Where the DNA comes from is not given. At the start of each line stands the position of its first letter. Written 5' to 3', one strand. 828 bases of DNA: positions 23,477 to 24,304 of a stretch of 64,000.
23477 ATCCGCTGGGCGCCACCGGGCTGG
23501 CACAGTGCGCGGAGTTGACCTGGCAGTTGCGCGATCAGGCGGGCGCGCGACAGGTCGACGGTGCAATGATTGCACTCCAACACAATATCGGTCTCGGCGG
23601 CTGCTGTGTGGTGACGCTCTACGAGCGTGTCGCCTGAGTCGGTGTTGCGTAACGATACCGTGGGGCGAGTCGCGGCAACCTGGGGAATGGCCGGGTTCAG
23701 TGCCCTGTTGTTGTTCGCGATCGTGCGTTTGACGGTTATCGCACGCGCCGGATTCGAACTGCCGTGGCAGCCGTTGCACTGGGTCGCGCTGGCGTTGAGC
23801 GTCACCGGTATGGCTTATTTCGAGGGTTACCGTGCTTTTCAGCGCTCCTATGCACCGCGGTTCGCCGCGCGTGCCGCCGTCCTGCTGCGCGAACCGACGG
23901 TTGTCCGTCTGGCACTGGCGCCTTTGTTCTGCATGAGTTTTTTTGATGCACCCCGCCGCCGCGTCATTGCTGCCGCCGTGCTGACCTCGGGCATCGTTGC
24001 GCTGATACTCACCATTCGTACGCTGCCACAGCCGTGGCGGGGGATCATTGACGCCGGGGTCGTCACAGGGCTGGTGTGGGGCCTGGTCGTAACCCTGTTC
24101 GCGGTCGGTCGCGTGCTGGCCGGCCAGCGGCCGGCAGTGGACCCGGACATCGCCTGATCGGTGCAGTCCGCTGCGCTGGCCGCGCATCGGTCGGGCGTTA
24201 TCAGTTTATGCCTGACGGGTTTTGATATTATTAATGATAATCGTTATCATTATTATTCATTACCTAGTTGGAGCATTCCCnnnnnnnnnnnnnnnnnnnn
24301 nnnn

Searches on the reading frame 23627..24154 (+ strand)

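Call 3: search_protein_families(library=ncbifam, proteins=[window:23627-24154:+], max_evalue=0.1)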
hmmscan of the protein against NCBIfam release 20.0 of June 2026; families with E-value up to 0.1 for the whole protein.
window:23627-24154:+ (176 aa): 1 family
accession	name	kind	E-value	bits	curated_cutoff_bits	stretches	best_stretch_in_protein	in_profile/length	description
TIGR04412.1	T2SS_GspM_XcpZ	equivalog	0.0094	15.7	60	0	26-63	12-49/126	type II secretion system protein GspM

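Call 4: search_protein_families(library=pfam, proteins=[window:23627-24154:+], max_evalue=0.1)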
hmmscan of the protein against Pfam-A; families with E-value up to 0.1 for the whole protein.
window:23627-24154:+ (176 aa): 2 families
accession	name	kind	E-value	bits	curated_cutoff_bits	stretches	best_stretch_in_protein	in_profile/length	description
PF07695.17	7TMR-DISM_7TM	-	0.0023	18.4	29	1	96-170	79-152/205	7TM diverse intracellular signalling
PF07884.19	VKOR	-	0.086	13.4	27.5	1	16-74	58-109/134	Vitamin K epoxide reductase family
